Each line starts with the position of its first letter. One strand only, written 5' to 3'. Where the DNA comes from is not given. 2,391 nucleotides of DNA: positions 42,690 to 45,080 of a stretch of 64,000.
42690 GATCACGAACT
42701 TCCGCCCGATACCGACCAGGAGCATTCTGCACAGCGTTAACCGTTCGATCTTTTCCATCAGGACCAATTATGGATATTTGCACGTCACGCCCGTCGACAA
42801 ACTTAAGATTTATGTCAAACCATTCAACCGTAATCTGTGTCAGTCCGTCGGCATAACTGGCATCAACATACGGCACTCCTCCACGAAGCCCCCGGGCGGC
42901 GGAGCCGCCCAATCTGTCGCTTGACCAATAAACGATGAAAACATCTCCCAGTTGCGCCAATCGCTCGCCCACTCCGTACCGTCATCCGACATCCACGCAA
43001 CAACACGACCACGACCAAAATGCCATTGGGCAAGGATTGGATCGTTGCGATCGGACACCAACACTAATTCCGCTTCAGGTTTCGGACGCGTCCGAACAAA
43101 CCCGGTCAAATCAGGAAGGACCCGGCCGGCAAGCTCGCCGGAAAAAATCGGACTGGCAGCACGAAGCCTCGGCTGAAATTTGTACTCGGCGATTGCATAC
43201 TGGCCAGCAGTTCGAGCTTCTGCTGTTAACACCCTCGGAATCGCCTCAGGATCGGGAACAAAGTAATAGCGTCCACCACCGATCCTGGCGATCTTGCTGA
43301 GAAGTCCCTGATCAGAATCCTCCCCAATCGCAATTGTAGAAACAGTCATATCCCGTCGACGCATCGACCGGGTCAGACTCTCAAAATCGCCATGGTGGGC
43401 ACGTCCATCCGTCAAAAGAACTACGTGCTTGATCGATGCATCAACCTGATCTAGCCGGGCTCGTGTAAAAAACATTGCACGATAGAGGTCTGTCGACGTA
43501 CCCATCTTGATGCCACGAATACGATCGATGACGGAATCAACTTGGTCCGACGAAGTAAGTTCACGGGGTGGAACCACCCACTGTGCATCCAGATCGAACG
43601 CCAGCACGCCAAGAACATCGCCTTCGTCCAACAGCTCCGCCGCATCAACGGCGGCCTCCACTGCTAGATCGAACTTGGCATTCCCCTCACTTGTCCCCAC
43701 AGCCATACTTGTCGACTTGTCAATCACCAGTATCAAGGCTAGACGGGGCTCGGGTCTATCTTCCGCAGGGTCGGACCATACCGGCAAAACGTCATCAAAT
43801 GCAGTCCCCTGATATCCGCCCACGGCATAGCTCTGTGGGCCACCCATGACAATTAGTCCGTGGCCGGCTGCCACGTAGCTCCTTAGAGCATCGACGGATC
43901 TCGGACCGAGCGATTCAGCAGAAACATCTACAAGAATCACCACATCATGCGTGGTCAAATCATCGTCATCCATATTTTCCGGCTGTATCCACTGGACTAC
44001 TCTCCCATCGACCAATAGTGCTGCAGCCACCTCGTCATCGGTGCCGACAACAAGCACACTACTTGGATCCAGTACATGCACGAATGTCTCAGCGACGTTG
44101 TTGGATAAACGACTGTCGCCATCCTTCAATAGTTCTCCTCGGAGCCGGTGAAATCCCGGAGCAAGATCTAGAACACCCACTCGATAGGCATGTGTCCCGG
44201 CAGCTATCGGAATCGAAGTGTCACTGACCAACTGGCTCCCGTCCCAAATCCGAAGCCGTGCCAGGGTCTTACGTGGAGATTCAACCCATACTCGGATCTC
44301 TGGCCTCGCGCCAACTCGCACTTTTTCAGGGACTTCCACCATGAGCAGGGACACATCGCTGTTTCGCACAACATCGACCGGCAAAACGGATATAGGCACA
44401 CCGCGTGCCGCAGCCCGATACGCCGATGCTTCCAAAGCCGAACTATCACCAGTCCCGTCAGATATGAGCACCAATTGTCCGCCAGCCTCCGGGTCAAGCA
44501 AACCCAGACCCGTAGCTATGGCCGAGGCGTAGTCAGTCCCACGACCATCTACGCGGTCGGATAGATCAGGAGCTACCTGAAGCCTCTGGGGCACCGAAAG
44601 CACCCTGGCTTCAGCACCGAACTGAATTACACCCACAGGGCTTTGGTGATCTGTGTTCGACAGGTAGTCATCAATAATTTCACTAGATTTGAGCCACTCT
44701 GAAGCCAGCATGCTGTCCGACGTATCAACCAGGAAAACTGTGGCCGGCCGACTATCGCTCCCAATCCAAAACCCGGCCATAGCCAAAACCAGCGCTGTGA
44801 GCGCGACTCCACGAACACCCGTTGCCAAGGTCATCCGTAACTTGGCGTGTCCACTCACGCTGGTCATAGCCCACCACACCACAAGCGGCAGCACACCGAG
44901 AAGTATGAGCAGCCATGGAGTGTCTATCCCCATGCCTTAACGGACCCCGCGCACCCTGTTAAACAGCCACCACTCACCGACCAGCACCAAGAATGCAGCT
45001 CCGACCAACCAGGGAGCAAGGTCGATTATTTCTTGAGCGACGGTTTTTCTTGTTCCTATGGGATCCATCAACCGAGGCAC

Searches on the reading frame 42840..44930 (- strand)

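Call 56: search_protein_families(library=pfam, proteins=[window:42840-44930:-], max_evalue=0.0001)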
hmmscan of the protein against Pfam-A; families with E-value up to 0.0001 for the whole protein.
window:42840-44930:- (696 aa): 6 families
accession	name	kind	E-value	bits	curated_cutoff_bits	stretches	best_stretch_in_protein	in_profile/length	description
PF00092.34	VWA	-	6.8e-26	92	23.8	2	399-566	2-170/174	von Willebrand factor type A domain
PF13519.12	VWA_2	-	5.5e-21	75.6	27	2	399-509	1-106/107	von Willebrand factor type A domain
PF07090.17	GATase1_like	-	5.2e-12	46.3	27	1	604-674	172-244/247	Putative glutamine amidotransferase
PF13768.12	VWA_3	-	6.9e-12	46.1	27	1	398-557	2-155/155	von Willebrand factor type A domain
PF24157.1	DUF7408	-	1.3e-06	29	27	0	325-395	35-98/174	Domain of unknown function (DUF7408)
PF01882.25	DUF58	-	1.5e-05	24.8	23.4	1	394-541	33-174/216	Protein of unknown function DUF58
